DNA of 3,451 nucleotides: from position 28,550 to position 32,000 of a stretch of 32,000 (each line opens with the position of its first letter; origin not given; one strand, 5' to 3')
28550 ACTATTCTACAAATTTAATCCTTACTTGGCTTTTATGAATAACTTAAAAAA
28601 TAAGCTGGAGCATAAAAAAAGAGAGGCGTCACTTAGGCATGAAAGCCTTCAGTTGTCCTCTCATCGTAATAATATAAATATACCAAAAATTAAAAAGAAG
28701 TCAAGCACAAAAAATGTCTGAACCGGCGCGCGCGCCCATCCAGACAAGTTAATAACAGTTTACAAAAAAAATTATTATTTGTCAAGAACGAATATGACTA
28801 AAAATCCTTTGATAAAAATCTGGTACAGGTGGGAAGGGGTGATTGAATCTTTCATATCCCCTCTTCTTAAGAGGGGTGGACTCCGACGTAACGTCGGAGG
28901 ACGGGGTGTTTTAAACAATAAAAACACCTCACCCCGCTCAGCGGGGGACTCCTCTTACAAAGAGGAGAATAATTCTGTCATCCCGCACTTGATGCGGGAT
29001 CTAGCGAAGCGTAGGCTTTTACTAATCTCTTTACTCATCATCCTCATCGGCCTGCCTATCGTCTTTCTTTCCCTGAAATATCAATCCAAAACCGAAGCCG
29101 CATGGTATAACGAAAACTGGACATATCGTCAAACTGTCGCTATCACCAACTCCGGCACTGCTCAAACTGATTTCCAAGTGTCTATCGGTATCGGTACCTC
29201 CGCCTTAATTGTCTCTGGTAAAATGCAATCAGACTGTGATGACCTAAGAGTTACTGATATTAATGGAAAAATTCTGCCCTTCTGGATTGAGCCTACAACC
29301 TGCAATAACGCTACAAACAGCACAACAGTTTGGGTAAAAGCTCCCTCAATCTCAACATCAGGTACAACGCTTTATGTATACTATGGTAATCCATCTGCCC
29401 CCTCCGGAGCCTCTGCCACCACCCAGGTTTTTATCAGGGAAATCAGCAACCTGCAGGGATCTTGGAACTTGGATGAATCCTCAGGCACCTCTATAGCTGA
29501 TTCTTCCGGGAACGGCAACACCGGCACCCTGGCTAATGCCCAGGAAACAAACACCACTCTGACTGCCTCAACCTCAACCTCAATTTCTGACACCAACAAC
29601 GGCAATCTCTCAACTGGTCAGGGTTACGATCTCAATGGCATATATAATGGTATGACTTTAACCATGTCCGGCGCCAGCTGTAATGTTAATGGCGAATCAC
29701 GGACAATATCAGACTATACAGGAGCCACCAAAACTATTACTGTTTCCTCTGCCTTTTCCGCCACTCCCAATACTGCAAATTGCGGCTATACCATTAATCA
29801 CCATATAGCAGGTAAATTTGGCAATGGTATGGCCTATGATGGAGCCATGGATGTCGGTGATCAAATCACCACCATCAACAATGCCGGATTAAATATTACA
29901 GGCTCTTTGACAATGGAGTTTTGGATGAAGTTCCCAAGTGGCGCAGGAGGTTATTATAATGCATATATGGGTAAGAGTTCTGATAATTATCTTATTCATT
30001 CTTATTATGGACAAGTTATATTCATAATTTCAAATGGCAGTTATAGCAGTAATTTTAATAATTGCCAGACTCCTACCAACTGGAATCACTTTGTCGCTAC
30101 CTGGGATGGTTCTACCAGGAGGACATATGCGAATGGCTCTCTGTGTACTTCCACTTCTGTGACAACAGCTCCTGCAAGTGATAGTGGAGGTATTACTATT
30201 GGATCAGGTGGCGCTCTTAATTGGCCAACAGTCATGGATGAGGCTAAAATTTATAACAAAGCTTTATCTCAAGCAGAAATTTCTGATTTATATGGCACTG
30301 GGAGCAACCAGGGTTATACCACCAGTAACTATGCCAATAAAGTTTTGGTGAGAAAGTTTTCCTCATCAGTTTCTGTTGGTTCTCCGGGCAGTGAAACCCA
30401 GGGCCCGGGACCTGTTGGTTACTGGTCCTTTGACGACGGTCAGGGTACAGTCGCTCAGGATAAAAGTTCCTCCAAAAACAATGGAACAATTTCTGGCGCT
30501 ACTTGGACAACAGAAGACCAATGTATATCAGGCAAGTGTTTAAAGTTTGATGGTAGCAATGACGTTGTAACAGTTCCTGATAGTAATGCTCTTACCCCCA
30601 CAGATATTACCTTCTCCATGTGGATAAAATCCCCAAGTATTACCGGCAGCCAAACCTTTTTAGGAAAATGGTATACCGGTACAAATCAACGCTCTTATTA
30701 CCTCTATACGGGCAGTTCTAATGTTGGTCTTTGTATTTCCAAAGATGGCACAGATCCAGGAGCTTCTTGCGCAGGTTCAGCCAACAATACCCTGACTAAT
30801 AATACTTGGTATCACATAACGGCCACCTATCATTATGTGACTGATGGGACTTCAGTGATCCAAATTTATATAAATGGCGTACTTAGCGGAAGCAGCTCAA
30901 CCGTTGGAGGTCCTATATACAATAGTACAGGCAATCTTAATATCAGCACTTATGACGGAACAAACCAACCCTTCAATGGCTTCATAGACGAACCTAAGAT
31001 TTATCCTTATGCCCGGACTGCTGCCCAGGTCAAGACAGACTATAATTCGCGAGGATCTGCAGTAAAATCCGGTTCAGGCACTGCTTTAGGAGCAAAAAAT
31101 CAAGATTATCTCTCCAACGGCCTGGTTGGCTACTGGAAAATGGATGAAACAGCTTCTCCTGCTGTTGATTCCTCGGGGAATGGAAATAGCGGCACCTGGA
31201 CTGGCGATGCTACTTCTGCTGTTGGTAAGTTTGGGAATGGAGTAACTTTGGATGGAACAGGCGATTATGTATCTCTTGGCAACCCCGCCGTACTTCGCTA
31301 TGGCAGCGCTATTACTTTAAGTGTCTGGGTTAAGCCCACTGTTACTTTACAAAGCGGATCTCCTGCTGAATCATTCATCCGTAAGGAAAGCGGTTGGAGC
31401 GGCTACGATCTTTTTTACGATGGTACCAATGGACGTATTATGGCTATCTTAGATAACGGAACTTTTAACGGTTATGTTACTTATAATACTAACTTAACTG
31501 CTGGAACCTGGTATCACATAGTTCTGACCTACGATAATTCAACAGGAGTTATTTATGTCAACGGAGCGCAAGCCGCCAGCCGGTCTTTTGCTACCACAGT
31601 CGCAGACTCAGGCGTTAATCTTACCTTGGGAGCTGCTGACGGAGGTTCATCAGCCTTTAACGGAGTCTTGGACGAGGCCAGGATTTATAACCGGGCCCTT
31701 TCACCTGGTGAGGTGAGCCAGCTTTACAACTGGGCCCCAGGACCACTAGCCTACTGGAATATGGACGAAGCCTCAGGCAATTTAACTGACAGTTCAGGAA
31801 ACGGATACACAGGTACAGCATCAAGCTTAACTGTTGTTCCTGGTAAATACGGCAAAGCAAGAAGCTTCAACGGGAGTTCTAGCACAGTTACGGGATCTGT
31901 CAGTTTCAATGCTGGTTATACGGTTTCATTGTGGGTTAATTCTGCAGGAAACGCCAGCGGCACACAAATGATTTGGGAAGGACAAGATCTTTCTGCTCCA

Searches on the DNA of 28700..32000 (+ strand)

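Call 75: search_rna_families(source=window, start=28700, end=32000, threshold=evalue, max_evalue=0.1)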
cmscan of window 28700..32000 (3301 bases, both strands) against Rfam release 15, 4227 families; matches with E-value up to 0.1: 0.
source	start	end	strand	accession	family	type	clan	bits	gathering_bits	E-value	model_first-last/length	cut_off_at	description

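Call 76: search_dna_similar(query=window:29000-32000:+, collection=phages, mode=distant, max_rows=5)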
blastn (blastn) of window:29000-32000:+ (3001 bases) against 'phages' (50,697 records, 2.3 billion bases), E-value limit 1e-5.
No match.
